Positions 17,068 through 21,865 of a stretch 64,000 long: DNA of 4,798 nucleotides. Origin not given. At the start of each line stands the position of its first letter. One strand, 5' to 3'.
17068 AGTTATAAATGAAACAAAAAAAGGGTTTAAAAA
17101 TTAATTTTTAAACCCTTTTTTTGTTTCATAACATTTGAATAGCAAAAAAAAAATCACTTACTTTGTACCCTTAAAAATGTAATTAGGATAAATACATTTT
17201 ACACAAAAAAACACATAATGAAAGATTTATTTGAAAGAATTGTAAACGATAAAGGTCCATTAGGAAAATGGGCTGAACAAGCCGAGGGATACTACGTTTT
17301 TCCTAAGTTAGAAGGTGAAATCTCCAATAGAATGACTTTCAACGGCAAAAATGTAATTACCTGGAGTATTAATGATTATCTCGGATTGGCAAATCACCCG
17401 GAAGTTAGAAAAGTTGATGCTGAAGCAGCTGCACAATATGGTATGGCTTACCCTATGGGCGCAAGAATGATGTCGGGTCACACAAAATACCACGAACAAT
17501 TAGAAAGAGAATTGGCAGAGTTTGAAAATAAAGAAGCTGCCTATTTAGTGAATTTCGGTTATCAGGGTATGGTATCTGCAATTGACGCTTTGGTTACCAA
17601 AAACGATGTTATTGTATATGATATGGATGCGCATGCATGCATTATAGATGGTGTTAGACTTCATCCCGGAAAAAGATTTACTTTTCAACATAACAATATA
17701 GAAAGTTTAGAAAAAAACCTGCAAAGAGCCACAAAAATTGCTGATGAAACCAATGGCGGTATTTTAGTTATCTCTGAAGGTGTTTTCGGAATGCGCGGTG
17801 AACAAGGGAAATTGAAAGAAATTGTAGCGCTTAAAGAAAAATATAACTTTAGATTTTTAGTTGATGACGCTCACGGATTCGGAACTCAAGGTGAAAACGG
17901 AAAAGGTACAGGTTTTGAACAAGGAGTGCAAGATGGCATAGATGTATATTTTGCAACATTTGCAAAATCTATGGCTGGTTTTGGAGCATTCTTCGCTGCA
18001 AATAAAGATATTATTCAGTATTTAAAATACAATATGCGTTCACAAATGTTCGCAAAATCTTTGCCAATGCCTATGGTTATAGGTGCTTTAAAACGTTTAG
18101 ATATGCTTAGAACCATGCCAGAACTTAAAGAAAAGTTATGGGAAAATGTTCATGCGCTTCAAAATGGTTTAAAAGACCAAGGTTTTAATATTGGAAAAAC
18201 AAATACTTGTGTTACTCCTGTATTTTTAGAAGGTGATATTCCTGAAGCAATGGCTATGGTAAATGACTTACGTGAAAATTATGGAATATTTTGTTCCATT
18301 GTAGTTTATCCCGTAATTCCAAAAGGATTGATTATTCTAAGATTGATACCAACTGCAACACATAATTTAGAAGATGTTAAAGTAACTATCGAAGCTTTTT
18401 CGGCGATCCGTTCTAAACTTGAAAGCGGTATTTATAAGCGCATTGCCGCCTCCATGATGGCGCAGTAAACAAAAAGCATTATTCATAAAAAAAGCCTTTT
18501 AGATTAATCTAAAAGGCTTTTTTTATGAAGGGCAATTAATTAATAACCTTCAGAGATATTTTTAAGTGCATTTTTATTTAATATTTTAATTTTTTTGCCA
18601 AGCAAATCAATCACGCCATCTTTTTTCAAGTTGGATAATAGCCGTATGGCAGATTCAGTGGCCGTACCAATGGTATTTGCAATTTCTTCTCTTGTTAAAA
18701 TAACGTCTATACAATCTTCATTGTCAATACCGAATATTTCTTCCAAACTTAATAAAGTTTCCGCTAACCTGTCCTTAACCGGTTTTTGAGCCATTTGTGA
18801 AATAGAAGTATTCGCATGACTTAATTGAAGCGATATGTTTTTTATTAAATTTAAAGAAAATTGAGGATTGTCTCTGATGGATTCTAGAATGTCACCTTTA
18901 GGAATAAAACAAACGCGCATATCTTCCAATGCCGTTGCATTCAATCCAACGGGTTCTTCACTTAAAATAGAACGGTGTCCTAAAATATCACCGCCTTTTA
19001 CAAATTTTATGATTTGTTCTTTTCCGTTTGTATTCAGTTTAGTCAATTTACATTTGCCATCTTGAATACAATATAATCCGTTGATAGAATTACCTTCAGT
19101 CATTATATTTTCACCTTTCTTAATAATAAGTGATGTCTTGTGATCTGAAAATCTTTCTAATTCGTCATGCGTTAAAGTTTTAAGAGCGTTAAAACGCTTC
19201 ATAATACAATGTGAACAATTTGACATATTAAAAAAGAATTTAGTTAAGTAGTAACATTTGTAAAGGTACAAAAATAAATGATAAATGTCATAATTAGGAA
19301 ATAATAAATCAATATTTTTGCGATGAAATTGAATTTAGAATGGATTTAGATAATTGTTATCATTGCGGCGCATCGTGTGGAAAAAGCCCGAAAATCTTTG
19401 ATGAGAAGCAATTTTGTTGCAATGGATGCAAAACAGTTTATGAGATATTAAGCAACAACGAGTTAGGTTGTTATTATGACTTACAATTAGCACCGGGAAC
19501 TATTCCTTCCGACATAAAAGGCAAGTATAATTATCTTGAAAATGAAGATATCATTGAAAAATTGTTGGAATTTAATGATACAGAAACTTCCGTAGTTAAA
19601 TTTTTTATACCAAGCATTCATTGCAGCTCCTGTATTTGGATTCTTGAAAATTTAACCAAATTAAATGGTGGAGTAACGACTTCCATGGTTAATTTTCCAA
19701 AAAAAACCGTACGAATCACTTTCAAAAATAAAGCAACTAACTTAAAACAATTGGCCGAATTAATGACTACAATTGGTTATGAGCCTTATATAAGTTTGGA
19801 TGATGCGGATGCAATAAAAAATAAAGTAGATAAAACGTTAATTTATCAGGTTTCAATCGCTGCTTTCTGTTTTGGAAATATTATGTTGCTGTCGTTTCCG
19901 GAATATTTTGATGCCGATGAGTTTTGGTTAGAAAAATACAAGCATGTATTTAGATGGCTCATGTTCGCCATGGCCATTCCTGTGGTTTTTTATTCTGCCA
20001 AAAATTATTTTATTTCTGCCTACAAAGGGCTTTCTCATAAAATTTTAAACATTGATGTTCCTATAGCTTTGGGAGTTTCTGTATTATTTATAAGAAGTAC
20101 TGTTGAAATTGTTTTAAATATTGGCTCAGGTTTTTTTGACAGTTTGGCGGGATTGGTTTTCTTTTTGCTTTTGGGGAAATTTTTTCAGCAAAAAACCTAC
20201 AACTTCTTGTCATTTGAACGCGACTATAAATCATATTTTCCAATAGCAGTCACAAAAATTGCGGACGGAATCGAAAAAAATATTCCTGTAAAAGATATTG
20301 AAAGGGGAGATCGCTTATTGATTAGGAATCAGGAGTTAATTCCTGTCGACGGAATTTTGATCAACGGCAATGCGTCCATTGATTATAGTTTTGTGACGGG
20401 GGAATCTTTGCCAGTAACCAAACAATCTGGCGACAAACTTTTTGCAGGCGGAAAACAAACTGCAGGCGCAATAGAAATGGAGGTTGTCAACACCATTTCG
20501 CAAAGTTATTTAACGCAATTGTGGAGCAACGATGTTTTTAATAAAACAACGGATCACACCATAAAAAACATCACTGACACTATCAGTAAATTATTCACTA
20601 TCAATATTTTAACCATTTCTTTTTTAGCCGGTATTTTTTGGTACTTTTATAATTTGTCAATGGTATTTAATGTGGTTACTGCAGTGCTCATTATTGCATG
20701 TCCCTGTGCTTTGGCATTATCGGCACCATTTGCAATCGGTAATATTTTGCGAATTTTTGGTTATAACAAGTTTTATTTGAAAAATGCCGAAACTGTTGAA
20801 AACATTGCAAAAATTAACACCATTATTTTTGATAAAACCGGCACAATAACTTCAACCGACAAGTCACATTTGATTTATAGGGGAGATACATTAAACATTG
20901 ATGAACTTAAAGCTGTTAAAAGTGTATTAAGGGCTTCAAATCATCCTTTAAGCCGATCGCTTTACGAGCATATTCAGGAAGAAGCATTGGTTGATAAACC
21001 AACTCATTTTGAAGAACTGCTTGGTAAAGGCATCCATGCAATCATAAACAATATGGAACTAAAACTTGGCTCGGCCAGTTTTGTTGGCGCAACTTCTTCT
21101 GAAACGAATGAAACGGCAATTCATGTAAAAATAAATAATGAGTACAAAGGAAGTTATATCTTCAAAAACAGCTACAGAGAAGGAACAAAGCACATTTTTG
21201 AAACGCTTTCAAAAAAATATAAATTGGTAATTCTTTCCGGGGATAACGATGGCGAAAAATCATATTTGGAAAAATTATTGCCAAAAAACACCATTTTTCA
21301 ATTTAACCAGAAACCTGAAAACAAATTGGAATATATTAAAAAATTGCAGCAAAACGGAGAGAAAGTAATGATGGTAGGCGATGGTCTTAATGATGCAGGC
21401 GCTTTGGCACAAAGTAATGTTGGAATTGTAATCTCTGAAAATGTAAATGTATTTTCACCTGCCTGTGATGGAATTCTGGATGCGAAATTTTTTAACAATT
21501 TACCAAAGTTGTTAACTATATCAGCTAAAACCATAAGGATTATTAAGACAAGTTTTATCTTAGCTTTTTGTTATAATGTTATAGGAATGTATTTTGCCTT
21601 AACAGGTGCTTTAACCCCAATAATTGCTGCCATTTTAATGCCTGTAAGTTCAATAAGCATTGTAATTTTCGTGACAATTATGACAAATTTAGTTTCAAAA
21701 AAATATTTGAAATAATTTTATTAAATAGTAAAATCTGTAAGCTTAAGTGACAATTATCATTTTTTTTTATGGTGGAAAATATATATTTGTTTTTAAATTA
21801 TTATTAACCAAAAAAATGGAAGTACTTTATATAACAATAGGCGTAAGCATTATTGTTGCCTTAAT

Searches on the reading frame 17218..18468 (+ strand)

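Call 36: search_protein_families(library=pfam, proteins=[window:17218-18468:+])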
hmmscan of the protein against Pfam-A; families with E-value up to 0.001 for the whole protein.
window:17218-18468:+ (416 aa): 1 family
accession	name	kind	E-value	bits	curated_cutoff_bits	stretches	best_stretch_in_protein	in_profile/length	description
PF00155.27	Aminotran_1_2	-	3.3e-32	112.5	19.7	1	45-393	2-360/361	Aminotransferase class I and II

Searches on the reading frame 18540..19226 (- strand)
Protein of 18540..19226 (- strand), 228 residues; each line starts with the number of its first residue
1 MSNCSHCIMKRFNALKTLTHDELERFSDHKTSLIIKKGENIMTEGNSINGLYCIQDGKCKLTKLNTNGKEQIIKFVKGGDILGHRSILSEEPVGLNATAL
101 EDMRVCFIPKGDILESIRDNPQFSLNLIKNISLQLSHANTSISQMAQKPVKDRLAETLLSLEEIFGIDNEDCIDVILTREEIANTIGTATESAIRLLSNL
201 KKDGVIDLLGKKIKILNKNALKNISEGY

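Call 9: search_protein_families(library=ncbifam, proteins=[window:18540-19226:-])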
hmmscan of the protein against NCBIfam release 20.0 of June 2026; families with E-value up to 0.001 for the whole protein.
window:18540-19226:- (228 aa): 14 families
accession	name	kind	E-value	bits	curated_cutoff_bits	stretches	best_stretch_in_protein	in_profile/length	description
NF008365.0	PRK11161.1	subfamily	3.2e-24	85.6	228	1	3-225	19-243/250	fumarate/nitrate reduction transcriptional regulator Fnr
NF008732.0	PRK11753.1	equivalog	1.3e-17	63.9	266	1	16-216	9-211/214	cAMP-activated global transcriptional regulator CRP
NF045989.1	TransRegFnrLRhodb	equivalog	6.1e-16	58.4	300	1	2-215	8-225/245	transcriptional regulator FnrL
TIGR03697.1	NtcA_cyano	equivalog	1.9e-15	57.1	244.95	1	38-220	1-187/193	global nitrogen regulator NtcA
NF010499.0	PRK13918.1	equivalog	9.2e-15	54.7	274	1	34-226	16-202/205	CRP/FNR family transcriptional regulator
NF006901.0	PRK09392.1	equivalog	2.7e-14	53.1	211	1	17-224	17-220/236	transcriptional activator FtrB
NF050806.1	TransRegFixKCaul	equivalog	1.1e-13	51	300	1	35-224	28-213/215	transcriptional regulator FixK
NF052518.1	TransRegLdrP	equivalog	1.1e-11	45.2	300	1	36-224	5-187/195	transcriptional regulator LdrP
NF053664.1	TransRegPtrACyano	equivalog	3e-10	39.7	300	1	50-216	29-190/196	Crp/Fnr family transcriptional regulator PtrA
TIGR03896.1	cyc_nuc_ocin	subfamily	6.2e-09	35.7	161.05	1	35-169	166-299/317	bacteriocin-type transport-associated protein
NF007707.0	PRK10402.1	subfamily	1.1e-08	35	180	1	35-162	36-163/226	transcriptional regulator YeiL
NF041163.2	encap_f2b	equivalog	1.1e-06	28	400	1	12-130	76-196/450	family 2B encapsulin nanocompartment shell protein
NF050815.1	TransActFtrBCaul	equivalog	1.3e-05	24.6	300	1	18-221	20-219/251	transcriptional activator FtrB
NF058543.1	ActPatMycb56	equivalog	0.00042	19.3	460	1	18-132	7-119/317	acetyltransferase Pat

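Call 10: find_related_loci(query=window:18540-19226:-, collection=genome_contigs, flank=4000)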
Query window:18540-19226:- (228 aa) in genome_contigs; peptide patterns used: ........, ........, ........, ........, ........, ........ (x = any residue, [..] = any of these).
600 stretches matched a pattern (row limit reached: there are more); 85 encode a relative of the query (tblastn E <= 1e-3); the best 80 are kept; 79 distinct loci.
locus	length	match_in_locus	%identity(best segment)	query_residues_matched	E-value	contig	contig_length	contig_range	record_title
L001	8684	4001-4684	100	1-228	5e-150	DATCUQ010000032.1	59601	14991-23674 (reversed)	MAG TPA_asm: Lutibacter sp. isolate SMAG_U7362 k141_10671, whole genome shotgun sequence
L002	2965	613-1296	99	1-228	1e-156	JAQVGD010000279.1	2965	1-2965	MAG: Lutibacter sp. isolate STE_174 NODE_120334_length_2965_cov_1.422128_Sandtown_E, whole genome shotgun sequence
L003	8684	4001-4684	98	1-228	3e-149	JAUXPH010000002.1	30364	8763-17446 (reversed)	MAG: Lutibacter sp. isolate C10_metabat.bin.20 C10_k141_49460, whole genome shotgun sequence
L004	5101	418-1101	98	1-228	2e-149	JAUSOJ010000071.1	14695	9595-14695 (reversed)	MAG: Lutibacter sp. isolate E21_concoct.bin.61 E21_k141_198304, whole genome shotgun sequence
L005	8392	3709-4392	98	1-228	6e-149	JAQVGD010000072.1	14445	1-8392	MAG: Lutibacter sp. isolate STE_174 NODE_9939_length_14445_cov_3.801858_Sandtown_E, whole genome shotgun sequence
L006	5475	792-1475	98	1-228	2e-149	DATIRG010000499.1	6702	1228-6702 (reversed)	MAG TPA_asm: Lutibacter sp. isolate SMAG_U15897 k141_852730, whole genome shotgun sequence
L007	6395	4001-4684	98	1-228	7e-149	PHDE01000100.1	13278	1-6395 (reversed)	MAG: Bacteroidetes bacterium HGW-Bacteroidetes-3 08E140C01_scaffold_3099, whole genome shotgun sequence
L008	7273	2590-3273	97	1-228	1e-148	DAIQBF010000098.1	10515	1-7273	MAG TPA_asm: Lutibacter sp. isolate CTOTU27531 NODE_1151_length_10515_cov_5.265201, whole genome shotgun sequence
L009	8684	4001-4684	98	1-228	1e-148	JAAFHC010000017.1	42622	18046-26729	MAG: Gelidibacter sp. isolate Bin2_9 scaffold_707, whole genome shotgun sequence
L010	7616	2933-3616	98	1-228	1e-148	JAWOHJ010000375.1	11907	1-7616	MAG: Lutibacter sp. isolate CWP4-2.bin.48 k191_2384919, whole genome shotgun sequence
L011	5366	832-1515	97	1-228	9e-150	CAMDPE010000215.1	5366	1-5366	MAG: Lutibacter flavus isolate MiH-22jul19-188 genome assembly, contig: MiH-22jul19-C37578, whole genome shotgun sequenc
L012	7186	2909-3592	98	1-228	1e-148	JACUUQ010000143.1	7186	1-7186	MAG: Lutibacter sp. isolate Kmv35 NODE_4924_length_7186_cov_6.857243, whole genome shotgun sequence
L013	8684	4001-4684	98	1-228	1e-148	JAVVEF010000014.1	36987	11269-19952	MAG: Lutibacter sp. isolate TamC13-14 NODE_900_length_36987_cov_13.862612, whole genome shotgun sequence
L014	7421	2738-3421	97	1-228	5e-148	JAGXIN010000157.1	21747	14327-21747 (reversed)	MAG: Flavobacteriia bacterium isolate LH_M87 k141_1203366, whole genome shotgun sequence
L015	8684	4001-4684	97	1-228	1e-147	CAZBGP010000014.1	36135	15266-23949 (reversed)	MAG TPA_asm: uncultured Lutibacter sp. isolate binchicken_co113_91 genome assembly, contig: NODE_1263_length_36135_cov_5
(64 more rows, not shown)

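Call 23: search_solved_structures(query=window:18540-19226:-, max_evalue=0.001, show_alignments=3)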
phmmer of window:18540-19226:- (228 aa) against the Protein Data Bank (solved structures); distinct sequences matched with E-value up to 0.001: 87 (the best 60 are shown).
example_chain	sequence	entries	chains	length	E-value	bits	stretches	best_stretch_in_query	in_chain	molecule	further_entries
2gau_A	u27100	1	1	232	1.8e-26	96.4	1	19-222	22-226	transcriptional regulator, Crp/Fnr family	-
3h3u_A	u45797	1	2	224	2.4e-17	66.6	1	36-219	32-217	PROBABLE TRANSCRIPTIONAL REGULATORY PROTEIN (PROBABLY CRP/FNR-FAMILY)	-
3mzh_A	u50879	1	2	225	2.4e-17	66.6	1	36-219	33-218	PROBABLE TRANSCRIPTIONAL REGULATORY PROTEIN (PROBABLY CRP/FNR-FAMILY)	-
3d0s_A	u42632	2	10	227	2.4e-17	66.5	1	36-219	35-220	TRANSCRIPTIONAL REGULATORY PROTEIN | PROBABLE TRANSCRIPTIONAL REGULATORY PROTEIN (PROBABLY CRP/ FNR-FAMILY)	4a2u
3i54_A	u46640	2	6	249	3.3e-17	66.1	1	36-219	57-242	Transcriptional regulator, Crp/Fnr family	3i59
4cyd_A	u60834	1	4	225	1.4e-16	64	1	35-218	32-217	PROBABLE TRANSCRIPTION REGULATOR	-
4byy_A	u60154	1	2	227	1.4e-16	64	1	34-218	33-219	TRANSCRIPTIONAL REGULATOR, CRP/FNR FAMILY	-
9qlt_A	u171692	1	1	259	1.6e-16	63.8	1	3-224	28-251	FNR type regulator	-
3r6s_A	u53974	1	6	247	1.8e-16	63.7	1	34-218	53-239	transcription regulator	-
9qmc_A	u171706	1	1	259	6.3e-16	61.9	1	3-224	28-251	FNR type regulator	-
8qto_A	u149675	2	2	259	1e-15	61.2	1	4-224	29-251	FNR type regulator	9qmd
5cvr_A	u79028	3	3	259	1.1e-15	61.1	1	3-224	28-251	FNR type regulator | FNR regulator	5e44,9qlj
9qll_A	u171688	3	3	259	1.1e-15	61.1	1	3-224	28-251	FNR type regulator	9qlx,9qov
9qly_A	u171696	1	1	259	1.3e-15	60.9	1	3-224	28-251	FNR type regulator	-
7ets_A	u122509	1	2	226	1.1e-14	57.9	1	16-216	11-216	Crp/Fnr family transcriptional regulator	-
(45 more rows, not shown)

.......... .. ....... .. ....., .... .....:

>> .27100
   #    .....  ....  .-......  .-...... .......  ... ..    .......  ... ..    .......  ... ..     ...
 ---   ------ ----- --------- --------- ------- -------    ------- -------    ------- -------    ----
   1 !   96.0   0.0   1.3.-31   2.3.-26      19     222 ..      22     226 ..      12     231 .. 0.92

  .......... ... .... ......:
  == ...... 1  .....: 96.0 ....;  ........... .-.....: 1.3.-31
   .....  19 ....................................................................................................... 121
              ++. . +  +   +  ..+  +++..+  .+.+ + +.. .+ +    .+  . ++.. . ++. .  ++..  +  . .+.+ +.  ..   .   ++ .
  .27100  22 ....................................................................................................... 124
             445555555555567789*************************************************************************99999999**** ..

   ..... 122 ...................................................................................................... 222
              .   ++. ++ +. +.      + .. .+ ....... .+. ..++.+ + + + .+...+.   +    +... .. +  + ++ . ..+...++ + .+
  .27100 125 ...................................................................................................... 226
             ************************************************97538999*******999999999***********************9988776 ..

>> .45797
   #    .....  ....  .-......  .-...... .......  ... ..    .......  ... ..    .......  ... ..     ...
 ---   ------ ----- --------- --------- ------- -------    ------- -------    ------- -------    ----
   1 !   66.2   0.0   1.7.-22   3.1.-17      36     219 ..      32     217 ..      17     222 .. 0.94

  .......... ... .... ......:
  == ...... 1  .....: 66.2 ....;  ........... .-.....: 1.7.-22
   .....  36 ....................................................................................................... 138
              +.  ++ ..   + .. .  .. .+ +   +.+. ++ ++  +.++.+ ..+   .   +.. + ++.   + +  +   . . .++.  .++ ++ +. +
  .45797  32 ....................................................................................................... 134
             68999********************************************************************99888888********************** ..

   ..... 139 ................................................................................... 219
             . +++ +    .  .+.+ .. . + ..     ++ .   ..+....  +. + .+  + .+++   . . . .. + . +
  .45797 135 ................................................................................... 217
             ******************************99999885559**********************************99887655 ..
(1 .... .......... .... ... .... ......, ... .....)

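Call 61: search_protein_families(library=pfam, proteins=[window:18540-19226:-], max_evalue=0.01)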
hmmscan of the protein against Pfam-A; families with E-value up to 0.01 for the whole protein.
window:18540-19226:- (228 aa): 3 families
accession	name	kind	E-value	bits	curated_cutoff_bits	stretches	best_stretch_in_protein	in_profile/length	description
PF00027.35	cNMP_binding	-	1.2e-18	67.3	27.5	1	35-118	4-87/89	Cyclic nucleotide-binding domain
PF13545.12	HTH_Crp_2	-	4.2e-16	59.1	27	1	153-223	2-69/70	Crp-like helix-turn-helix domain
PF00325.26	Crp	-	1.1e-06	28.6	21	1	177-206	3-32/32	Bacterial regulatory proteins, crp family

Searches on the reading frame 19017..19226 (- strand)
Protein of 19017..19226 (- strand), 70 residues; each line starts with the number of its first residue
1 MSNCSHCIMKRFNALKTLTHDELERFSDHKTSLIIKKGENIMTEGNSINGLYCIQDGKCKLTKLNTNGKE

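Call 26: search_solved_structures(query=window:19017-19226:-, max_evalue=10, show_alignments=5)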
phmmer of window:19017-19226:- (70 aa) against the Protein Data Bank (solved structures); distinct sequences matched with E-value up to 10: 23.
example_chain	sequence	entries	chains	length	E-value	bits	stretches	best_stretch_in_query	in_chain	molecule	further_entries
2qvs_B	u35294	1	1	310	0.0039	20.5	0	16-61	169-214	cAMP-dependent protein kinase type II-alpha regulatory subunit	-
1cx4_A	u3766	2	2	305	0.0039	20.5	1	15-63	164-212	CAMP-DEPENDENT PROTEIN KINASE REGULATORY SUBUNIT TYPE II BETA | cAMP-dependent protein kinase type II-beta regulatory subunit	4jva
3j4q_B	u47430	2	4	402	0.0081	19.6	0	16-61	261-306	cAMP-dependent protein kinase type II-alpha regulatory subunit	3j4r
9d2f_b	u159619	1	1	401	0.0087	19.5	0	16-61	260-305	cAMP-dependent protein kinase type II-alpha regulatory subunit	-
6wjf_C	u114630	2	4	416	0.0095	19.3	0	15-63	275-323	cAMP-dependent protein kinase type II-beta regulatory subunit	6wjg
3tnp_B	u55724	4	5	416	0.026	18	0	15-64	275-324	cAMP-dependent protein kinase type II-beta regulatory subunit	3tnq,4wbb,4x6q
5kbf_A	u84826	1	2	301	0.075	16.5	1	34-69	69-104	CAMP-dependent protein kinase regulatory subunit, putative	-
3of1_A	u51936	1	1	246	0.081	16.4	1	8-63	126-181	cAMP-dependent protein kinase regulatory subunit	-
2pqq_A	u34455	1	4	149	0.24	14.9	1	25-70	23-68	Putative transcriptional regulator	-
5ezr_A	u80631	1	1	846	0.35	14.4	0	8-64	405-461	cGMP-dependent protein kinase, putative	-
4rz7_A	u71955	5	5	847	0.35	14.4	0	8-64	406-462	cGMP-dependent protein kinase, putative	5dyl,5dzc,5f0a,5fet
5bv6_A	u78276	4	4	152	0.36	14.4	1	9-66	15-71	cGMP-dependent protein kinase 2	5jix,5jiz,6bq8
9qmc_A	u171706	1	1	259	0.36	14.4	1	3-68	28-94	FNR type regulator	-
7ets_A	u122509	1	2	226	0.37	14.3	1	16-64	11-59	Crp/Fnr family transcriptional regulator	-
9p74_A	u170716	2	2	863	0.37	14.3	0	8-64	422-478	cGMP-dependent protein kinase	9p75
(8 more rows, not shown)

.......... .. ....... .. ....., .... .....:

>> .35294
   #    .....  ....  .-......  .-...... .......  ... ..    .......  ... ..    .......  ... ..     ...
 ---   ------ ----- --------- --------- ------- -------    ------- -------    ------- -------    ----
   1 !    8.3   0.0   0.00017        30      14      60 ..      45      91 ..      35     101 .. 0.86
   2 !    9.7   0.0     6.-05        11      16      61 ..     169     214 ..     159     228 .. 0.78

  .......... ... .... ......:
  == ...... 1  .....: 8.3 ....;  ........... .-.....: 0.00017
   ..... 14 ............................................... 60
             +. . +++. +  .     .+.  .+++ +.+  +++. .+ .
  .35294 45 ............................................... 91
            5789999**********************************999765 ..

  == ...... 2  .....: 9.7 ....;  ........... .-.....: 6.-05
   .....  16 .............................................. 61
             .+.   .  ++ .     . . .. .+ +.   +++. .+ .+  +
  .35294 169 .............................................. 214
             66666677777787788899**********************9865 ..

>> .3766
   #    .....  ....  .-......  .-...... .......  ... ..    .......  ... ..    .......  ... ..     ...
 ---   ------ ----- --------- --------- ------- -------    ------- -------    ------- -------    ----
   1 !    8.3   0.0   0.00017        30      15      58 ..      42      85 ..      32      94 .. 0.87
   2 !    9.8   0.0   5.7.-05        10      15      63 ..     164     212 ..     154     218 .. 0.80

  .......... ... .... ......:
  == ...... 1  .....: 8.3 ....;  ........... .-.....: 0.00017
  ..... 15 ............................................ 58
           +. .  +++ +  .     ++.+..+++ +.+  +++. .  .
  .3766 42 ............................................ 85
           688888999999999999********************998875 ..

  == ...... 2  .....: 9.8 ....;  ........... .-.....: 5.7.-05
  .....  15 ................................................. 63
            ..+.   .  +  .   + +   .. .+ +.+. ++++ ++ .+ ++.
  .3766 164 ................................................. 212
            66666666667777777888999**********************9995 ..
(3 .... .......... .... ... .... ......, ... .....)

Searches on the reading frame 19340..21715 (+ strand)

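Call 9: search_protein_families(library=ncbifam, proteins=[window:19340-21715:+])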
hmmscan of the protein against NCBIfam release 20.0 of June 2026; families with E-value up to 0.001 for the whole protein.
window:19340-21715:+ (791 aa): 23 families
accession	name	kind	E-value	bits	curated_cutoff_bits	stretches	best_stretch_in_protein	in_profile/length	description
TIGR01525.1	ATPase-IB_hvy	subfamily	5.8e-101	339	346.25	1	238-776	1-555/560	heavy metal translocating P-type ATPase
TIGR01511.1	ATPase-IB1_Cu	subfamily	4e-95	319.7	397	1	220-776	2-536/542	copper-translocating P-type ATPase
TIGR01512.1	ATPase-IB2_Cd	subfamily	2.6e-73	247.4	313.5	1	308-772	57-483/494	cadmium family heavy metal-translocating P-type ATPase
NF007952.0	PRK10671.1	equivalog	1e-69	235.6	1316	1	80-775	99-825/838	copper-exporting P-type ATPase CopA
NF008262.1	PRK11033.1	equivalog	4.2e-54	184.2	1005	1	301-766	231-711/731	zinc/cadmium/mercury/lead-transporting ATPase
TIGR01494.1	ATPase_P-type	subfamily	5.8e-52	176.7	62.3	1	302-765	34-472/478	HAD-IC family P-type ATPase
NF033775.1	P_type_ZntA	exception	6e-45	153.8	1240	1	302-768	237-714/732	Zn(II)/Cd(II)/Pb(II) translocating P-type ATPase ZntA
TIGR01497.1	kdpB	equivalog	1.2e-32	112.8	527.9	2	308-507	112-314/675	potassium-transporting ATPase subunit KdpB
NF010609.0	PRK14010.1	equivalog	6.7e-30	103.9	1323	2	308-508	111-314/673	K(+)-transporting ATPase subunit B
TIGR01647.1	ATPase-IIIA_H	equivalog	1.6e-27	96.1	615.5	2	307-506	97-300/755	plasma-membrane proton-efflux P-type ATPase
TIGR01657.1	P-ATPase-V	hypoth_equivalog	1.1e-24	86.1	618.25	2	636-701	770-830/1055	ATP13A2 family polyamine export P-type ATPase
TIGR01517.1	ATPase-IIB_Ca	equivalog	1.5e-18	66.4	507.05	2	302-505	156-373/882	calcium-translocating P-type ATPase, PMCA-type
TIGR01522.1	ATPase-IIA2_Ca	equivalog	1.5e-17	62.7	798.3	2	640-714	555-629/854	calcium-transporting P-type ATPase, PMR1-type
TIGR01524.1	ATPase-IIIB_Mg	equivalog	3.4e-14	51.7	610.75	2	643-716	573-645/867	magnesium-translocating P-type ATPase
NF011702.0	PRK15122.1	subfamily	7.6e-13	47.3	975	1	642-714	611-682/907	magnesium-translocating P-type ATPase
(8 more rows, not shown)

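Call 61: search_protein_families(library=pfam, proteins=[window:19340-21715:+], max_evalue=0.01)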
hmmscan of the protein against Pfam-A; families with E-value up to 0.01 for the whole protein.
window:19340-21715:+ (791 aa): 4 families
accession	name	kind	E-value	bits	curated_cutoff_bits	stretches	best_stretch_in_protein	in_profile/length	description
PF00122.25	E1-E2_ATPase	-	1.1e-39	136.3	28.1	1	301-468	4-173/181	E1-E2 ATPase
PF00702.32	Hydrolase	-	6.2e-19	69.6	26.4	1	492-692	1-190/191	haloacid dehalogenase-like hydrolase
PF12156.14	ATPase-cat_bd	-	1.7e-09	38.7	27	1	5-76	1-82/86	Putative metal-binding domain of cation transport ATPase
PF00403.32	HMA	-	2.3e-05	25.1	24.8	1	88-148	2-62/62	Heavy-metal-associated domain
